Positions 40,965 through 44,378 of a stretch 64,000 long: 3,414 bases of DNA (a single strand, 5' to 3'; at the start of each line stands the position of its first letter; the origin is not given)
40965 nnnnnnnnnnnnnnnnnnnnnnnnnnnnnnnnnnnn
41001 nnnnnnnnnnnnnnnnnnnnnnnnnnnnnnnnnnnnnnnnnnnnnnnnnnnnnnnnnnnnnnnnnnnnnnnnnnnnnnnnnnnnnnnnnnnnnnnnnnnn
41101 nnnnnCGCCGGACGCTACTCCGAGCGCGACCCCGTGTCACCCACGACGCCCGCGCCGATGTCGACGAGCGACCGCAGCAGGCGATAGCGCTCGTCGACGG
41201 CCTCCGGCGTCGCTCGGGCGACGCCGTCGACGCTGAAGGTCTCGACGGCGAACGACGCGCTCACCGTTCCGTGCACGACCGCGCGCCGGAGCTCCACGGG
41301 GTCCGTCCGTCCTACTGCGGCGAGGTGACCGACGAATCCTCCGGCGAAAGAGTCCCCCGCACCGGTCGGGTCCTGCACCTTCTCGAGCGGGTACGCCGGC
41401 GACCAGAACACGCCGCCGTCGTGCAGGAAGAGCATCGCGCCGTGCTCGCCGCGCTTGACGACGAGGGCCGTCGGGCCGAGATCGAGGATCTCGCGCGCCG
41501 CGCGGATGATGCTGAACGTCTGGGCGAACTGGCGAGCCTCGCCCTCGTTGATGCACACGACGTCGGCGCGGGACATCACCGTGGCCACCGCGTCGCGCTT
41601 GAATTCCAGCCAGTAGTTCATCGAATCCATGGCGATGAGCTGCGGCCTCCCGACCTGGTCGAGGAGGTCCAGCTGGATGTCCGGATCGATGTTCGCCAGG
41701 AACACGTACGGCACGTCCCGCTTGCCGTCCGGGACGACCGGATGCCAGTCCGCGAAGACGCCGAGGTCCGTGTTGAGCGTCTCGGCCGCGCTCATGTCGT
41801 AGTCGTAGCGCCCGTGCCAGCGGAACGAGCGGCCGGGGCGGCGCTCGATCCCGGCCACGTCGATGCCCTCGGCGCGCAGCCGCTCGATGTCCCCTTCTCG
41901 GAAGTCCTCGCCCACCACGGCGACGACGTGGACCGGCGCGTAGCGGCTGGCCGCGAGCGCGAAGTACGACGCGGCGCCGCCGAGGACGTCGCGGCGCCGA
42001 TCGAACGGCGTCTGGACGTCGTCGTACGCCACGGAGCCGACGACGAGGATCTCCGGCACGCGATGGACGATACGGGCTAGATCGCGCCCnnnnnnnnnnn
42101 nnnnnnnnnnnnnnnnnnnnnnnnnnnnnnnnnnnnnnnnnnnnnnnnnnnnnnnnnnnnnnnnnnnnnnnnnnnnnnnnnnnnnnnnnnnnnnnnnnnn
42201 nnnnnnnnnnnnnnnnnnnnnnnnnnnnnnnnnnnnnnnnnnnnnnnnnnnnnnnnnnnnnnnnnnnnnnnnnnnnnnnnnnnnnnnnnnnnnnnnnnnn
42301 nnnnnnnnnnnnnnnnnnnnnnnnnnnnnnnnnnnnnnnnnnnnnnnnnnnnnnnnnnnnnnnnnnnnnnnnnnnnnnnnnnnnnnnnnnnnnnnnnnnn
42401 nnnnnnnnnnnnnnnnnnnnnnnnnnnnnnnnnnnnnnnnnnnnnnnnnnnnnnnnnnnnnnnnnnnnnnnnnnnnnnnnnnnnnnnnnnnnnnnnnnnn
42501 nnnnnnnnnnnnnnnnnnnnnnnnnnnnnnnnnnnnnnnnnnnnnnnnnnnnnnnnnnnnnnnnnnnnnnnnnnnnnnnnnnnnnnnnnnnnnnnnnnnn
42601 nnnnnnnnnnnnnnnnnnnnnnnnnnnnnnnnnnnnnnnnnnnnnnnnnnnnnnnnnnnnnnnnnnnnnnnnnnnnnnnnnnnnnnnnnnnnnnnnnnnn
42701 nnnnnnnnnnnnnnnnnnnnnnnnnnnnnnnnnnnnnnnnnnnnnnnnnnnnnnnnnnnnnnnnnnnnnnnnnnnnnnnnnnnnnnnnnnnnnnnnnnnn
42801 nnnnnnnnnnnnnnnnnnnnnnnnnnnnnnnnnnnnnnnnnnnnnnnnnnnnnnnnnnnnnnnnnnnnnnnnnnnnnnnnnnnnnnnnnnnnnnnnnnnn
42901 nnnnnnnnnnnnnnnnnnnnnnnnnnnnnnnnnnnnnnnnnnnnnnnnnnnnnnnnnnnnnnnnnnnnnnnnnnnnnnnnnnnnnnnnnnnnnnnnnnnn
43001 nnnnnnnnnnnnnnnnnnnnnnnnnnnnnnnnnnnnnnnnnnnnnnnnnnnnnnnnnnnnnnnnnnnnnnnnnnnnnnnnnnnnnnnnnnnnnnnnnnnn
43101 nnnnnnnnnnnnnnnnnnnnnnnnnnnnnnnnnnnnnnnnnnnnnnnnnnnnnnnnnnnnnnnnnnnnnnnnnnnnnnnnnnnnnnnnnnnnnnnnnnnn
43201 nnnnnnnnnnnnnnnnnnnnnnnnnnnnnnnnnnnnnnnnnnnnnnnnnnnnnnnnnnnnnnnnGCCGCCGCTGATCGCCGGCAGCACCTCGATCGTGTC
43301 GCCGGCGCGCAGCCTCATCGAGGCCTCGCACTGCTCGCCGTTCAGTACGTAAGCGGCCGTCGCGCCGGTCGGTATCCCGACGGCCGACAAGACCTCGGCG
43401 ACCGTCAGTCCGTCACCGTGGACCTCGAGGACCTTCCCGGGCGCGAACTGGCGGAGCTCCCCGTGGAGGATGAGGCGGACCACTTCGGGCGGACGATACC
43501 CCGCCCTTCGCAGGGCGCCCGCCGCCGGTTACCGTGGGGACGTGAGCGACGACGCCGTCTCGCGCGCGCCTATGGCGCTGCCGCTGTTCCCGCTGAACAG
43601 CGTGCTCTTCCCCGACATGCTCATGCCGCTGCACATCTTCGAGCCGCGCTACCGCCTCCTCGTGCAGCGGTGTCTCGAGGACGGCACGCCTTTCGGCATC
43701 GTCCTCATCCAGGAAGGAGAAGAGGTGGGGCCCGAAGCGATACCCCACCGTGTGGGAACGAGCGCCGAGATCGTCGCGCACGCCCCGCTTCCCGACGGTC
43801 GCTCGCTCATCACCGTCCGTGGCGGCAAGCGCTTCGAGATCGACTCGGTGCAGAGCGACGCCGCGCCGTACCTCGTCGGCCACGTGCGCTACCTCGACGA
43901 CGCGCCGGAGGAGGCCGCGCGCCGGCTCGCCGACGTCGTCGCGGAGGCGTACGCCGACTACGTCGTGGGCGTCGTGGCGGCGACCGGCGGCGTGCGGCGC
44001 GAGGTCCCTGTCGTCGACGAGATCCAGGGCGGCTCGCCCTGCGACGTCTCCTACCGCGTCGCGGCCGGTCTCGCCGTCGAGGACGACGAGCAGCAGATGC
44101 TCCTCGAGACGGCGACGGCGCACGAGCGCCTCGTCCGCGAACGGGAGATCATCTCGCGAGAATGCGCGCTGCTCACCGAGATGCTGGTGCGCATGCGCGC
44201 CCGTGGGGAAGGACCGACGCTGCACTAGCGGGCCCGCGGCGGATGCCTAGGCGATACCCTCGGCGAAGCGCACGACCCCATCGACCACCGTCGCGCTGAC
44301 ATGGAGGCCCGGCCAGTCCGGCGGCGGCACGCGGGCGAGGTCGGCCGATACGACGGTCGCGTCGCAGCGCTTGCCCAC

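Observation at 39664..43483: Operon with a ThiS/MoaD-like ubiquitin-fold domain fused to a family III CoA-transferase, plus a free MoaD-like protein ending GlyGly-Asp, a PfkB kinase and a BNR-repeat protein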

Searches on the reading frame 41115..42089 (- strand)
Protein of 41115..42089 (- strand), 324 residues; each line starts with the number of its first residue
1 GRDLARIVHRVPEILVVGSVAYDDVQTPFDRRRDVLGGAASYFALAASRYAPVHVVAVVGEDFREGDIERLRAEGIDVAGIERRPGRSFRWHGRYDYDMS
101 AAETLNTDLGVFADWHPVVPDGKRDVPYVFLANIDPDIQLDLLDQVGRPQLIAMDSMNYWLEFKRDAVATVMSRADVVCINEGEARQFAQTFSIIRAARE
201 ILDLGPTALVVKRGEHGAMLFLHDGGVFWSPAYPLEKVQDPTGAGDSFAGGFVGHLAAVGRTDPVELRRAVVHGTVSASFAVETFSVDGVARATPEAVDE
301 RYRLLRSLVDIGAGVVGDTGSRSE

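Call 3: search_protein_families(library=pfam, proteins=[window:41115-42089:-], max_evalue=0.1)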
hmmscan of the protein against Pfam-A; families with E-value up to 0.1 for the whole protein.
window:41115-42089:- (324 aa): 2 families
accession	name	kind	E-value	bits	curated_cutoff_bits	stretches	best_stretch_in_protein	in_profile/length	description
PF00294.29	PfkB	-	3.8e-23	82.7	25.8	1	164-286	173-294/302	pfkB family carbohydrate kinase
PF08543.17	Phos_pyr_kin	-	0.032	14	27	1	166-259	110-214/246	Phosphomethylpyrimidine kinase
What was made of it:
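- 41115..42059 (-): PfkB-family kinase (314 aa, DPTGAGD motif). It is a syntenic neighbour of the transferase across Limnocylindria, often separated from it by a small membrane-protein gene. PF00294 at 82.7 bits (call 3).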

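Call 4: search_protein_families(library=ncbifam, proteins=[window:41115-42089:-], max_evalue=0.1)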
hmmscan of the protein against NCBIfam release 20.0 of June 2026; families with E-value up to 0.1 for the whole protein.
window:41115-42089:- (324 aa): 20 families
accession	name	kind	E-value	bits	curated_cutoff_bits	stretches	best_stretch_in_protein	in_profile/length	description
NF049991.1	TagKinase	equivalog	8e-15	54.4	420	2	165-255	185-274/321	tagatose kinase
TIGR04382.1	myo_inos_iolC_N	equivalog_domain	1.7e-14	53.8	300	1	167-285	181-293/309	5-dehydro-2-deoxygluconokinase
NF040938.1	KDG_KDGal_kin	equivalog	7.3e-14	51.6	400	1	164-283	172-285/305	bifunctional 2-dehydro-3-deoxygluconokinase/2-dehydro-3-deoxygalactonokinase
NF041164.1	NucKinThplmales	equivalog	2.1e-13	50.1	450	1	33-284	34-274/295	nucleoside kinase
TIGR02152.1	D_ribokin_bact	equivalog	3e-13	49.8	299.65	1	169-285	170-284/298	ribokinase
TIGR03168.1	1-PFK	subfamily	3.9e-11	42.4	216.4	1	186-282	193-286/305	hexose kinase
TIGR03828.1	pfkB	equivalog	6e-11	41.9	292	1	186-282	193-286/305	1-phosphofructokinase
NF053626.1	RibKinHalex1628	equivalog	2.7e-09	36.9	330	1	169-276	171-267/293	ATP-dependent ribose-1-phosphate kinase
TIGR02198.1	rfaE_dom_I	equivalog_domain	2.3e-08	33.6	345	1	192-285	212-300/315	D-glycero-beta-D-manno-heptose-7-phosphate kinase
NF007321.0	PRK09813.1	equivalog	2.4e-08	33.8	247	1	193-285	173-258/261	fructoselysine 6-kinase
NF006957.1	PRK09434.1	equivalog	5.3e-08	32.7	450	1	165-277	170-282/302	fructokinase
NF041332.1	KDG_KDGal_kin_Halo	equivalog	8.8e-07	28.7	440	1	166-281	181-291/320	bifunctional 2-dehydro-3-deoxygluconokinase/2-dehydro-3-deoxygalactonokinase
NF007068.0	PRK09513.1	equivalog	0.00023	20.4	432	1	185-279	196-289/312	1-phosphofructokinase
NF052444.1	DhDoxglucKinKdgK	equivalog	0.00038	20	400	1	197-255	211-268/303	2-dehydro-3-deoxygluconokinase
NF008454.0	PRK11316.1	equivalog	0.0028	16.3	521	1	196-284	215-297/475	bifunctional D-glycero-beta-D-manno-heptose-7-phosphate kinase/D-glycero-beta-D-manno-heptose 1-phosphate adenylyltransferase HldE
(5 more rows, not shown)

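Call 86: search_protein_families(library=padloc, proteins=[window:41115-42059:-], max_evalue=0.01)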
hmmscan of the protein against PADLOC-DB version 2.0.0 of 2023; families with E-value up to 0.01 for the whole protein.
window:41115-42059:- (314 aa): 0 families

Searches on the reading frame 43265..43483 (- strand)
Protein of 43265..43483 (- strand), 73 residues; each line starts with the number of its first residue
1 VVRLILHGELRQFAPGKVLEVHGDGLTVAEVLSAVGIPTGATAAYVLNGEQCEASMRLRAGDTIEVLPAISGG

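Call 18: search_protein_representatives(protein=window:43265-43483:-)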
Query: 73 residues. Proteins with E-value up to 0.001 (for the whole library): 44; up to 1e-10: 10; up to 1e-30: 1. The best 44 are listed.
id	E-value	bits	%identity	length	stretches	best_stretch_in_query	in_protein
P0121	6.3e-33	127.5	39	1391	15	19-43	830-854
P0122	2.3e-18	81.5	64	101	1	2-73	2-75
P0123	1.3e-17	79.1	59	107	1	1-73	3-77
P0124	9.8e-14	66.8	53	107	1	1-72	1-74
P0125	1.1e-13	66.7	56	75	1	1-73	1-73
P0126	1.4e-13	66.3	53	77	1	2-73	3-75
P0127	3.2e-12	62.1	54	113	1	1-73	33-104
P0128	1.2e-11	60.3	36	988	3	33-65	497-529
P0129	1.3e-11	60.2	52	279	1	1-73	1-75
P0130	4.0e-11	58.6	54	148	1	2-73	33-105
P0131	1.6e-09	53.5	37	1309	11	21-58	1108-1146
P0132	9.1e-07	44.8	33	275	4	25-70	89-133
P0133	6.1e-06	42.2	42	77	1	2-73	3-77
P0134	2.1e-05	40.5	45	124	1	3-73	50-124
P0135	2.4e-05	40.3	42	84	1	2-73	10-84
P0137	2.9e-05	40.1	42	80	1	2-73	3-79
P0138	3.8e-05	39.7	42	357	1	2-73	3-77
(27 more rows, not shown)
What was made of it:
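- Tried and rejected: The search with the 73-aa domain returned some long repetitive proteins (P0121, P0128, P0131), which I discarded as low-complexity matches (call 18).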

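Call 38: find_encoding_contigs(protein=P0133, flank=5000, max_places=4)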
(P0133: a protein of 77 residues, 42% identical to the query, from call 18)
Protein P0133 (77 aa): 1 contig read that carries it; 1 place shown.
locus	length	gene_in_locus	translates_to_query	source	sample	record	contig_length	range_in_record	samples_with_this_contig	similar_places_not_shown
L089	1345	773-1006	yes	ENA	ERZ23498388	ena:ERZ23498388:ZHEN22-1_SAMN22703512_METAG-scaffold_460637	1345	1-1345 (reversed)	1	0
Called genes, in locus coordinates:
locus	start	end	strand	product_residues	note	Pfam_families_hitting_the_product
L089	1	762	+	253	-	?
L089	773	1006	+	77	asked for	PF14451:Ub-Mut7C, PF02597:ThiS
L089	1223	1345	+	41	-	?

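Call 39: find_encoding_contigs(protein=P0125, flank=5000, max_places=4)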
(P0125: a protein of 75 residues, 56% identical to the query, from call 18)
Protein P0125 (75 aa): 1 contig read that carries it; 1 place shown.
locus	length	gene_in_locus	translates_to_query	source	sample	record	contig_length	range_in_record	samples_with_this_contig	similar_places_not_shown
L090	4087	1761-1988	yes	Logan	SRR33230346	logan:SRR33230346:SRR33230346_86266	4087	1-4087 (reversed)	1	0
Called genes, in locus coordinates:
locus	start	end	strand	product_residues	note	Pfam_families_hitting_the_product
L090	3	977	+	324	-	?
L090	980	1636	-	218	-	PF02190:LON_substr_bdg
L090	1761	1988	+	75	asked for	PF14451:Ub-Mut7C (weak), PF02597:ThiS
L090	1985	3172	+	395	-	PF02515:CoA_transf_3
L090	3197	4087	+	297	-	?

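Call 53: find_encoding_contigs(protein=P0137, flank=4000, max_places=2)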
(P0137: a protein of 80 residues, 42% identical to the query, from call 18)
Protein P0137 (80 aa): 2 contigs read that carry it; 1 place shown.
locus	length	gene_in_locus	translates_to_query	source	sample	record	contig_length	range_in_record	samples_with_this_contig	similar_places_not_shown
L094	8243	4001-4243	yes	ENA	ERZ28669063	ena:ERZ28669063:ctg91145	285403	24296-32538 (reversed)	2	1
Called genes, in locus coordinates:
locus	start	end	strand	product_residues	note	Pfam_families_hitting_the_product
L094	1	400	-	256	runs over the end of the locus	PF06181:Urate_ox_N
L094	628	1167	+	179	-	PF02190:LON_substr_bdg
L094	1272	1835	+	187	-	PF13183:Fer4_8 (faint), PF13534:Fer4_17 (faint), PF14697:Fer4_21 (faint), PF12797:Fer4_2 (faint), PF13237:Fer4_10 (weak), PF12838:Fer4_7, PF13187:Fer4_9 (faint), PF00037:Fer4, +1 more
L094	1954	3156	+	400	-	PF00581:Rhodanese, PF00899:ThiF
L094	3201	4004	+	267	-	PF00070:Pyr_redox, PF07992:Pyr_redox_2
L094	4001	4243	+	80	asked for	PF14451:Ub-Mut7C (weak), PF02597:ThiS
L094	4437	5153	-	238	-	PF02390:Methyltransf_4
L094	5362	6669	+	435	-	PF13401:AAA_22 (faint), PF01695:IstB_IS21, PF00308:Bac_DnaA, PF00004:AAA (weak), PF08299:Bac_DnaA_C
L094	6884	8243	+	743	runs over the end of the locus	PF01841:Transglut_core, PF14402:7TM_transglut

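Call 55: find_encoding_contigs(protein=P0138, flank=5000, max_places=3)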
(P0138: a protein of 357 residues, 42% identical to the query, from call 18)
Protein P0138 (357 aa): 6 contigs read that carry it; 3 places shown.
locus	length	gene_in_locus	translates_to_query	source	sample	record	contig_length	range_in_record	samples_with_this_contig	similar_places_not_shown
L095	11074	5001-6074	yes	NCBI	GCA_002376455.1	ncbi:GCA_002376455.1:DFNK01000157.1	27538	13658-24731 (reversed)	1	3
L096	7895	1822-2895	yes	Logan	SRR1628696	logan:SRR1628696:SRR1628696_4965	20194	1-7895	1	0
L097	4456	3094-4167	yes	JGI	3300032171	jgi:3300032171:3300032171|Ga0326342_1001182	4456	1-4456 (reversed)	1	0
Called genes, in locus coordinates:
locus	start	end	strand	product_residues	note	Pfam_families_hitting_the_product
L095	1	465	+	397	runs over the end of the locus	PF12704:MacB_PCD, PF02687:FtsX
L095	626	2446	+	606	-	PF02730:AFOR_N, PF01314:AFOR_C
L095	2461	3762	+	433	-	PF00202:Aminotran_3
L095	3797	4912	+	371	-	PF05222:AlaDh_PNT_N, PF01262:AlaDh_PNT_C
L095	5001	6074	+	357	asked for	PF02597:ThiS, PF14451:Ub-Mut7C, PF00795:CN_hydrolase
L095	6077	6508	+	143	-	PF09021:HutP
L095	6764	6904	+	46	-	-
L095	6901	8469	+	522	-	PF00474:SSF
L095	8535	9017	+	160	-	-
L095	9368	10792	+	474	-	PF00860:Xan_ur_permease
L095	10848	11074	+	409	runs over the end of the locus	PF01180:DHO_dh, PF01207:Dus (faint), PF00037:Fer4 (faint), PF12837:Fer4_6 (faint), PF12797:Fer4_2 (faint), PF13237:Fer4_10 (weak), PF14697:Fer4_21, PF12838:Fer4_7 (weak)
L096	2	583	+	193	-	?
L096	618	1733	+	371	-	PF05222:AlaDh_PNT_N, PF01262:AlaDh_PNT_C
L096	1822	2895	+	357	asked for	PF02597:ThiS, PF14451:Ub-Mut7C, PF00795:CN_hydrolase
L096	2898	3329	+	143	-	PF09021:HutP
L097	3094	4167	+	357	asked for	PF02597:ThiS, PF14451:Ub-Mut7C, PF00795:CN_hydrolase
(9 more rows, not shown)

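Call 56: find_encoding_contigs(protein=P0129, flank=5000, max_places=3)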
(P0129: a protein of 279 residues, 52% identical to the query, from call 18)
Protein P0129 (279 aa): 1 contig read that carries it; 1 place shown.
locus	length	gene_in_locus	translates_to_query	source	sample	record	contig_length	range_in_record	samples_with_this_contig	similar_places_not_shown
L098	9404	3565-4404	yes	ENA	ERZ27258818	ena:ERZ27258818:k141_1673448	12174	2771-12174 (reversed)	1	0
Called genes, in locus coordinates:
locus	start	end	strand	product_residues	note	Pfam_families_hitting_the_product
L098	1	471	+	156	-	?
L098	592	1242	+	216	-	PF01135:PCMT, PF00398:RrnaAD (weak), PF13847:Methyltransf_31 (weak), PF13649:Methyltransf_25 (weak)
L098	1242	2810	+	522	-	PF22039:HUTI_composite_bact (weak), PF07969:Amidohydro_3, PF01979:Amidohydro_1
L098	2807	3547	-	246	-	PF03853:YjeF_N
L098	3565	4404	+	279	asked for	PF02597:ThiS, PF14451:Ub-Mut7C (weak), PF13489:Methyltransf_23, PF01209:Ubie_methyltran, PF08241:Methyltransf_11, PF08242:Methyltransf_12, PF13649:Methyltransf_25, PF13847:Methyltransf_31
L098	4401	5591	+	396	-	PF02515:CoA_transf_3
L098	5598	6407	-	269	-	PF00561:Abhydrolase_1, PF12146:Hydrolase_4, PF12697:Abhydrolase_6, PF06821:Ser_hydrolase (faint), PF03096:Ndr (faint)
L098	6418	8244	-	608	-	PF00535:Glycos_transf_2, PF10111:Glyco_tranf_2_2, PF13641:Glyco_tranf_2_3 (faint)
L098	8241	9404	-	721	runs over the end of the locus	PF01370:Epimerase, PF04321:RmlD_sub_bind, PF16363:GDP_Man_Dehyd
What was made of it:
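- A methyltransferase domain can sit between the Ubl and the transferase (call 56).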

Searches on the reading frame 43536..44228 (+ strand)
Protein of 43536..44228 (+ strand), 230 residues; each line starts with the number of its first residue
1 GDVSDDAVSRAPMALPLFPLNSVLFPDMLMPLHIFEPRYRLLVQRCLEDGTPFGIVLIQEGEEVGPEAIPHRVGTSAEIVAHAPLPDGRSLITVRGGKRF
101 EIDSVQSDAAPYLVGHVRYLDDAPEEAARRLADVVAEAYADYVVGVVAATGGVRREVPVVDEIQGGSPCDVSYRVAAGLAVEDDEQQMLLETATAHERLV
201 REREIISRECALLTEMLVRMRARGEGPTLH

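Call 27: search_protein_families(library=pfam, proteins=[window:43536-44228:+], max_evalue=0.001)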
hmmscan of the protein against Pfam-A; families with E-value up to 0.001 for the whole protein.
window:43536-44228:+ (230 aa): 1 family
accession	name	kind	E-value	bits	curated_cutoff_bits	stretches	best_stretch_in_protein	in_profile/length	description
PF02190.22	LON_substr_bdg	-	1e-35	123.9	28.7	1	15-208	2-200/200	ATP-dependent protease La (LON) substrate-binding domain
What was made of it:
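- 43572..44228 (+): Stand-alone Lon N-terminal (substrate-binding) domain protein, divergently transcribed from the fusion gene. Conserved neighbour in most related loci. PF02190 at 123.9 bits (call 27).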

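Call 86: search_protein_families(library=padloc, proteins=[window:43572-44228:+], max_evalue=0.01)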
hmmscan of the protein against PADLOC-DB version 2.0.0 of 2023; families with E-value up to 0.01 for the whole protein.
window:43572-44228:+ (218 aa): 0 families

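Call 87: search_protein_families(library=ncbifam, proteins=[window:43572-44228:+], max_evalue=0.001)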
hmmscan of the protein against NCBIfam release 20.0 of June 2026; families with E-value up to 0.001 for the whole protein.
window:43572-44228:+ (218 aa): 2 families
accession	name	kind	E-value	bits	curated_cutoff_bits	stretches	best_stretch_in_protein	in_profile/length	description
TIGR00763.1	lon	equivalog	4.5e-07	28.7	608.05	1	9-200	7-209/795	endopeptidase La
NF008053.0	PRK10787.1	equivalog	3.3e-05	22.2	891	1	3-202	11-208/784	endopeptidase La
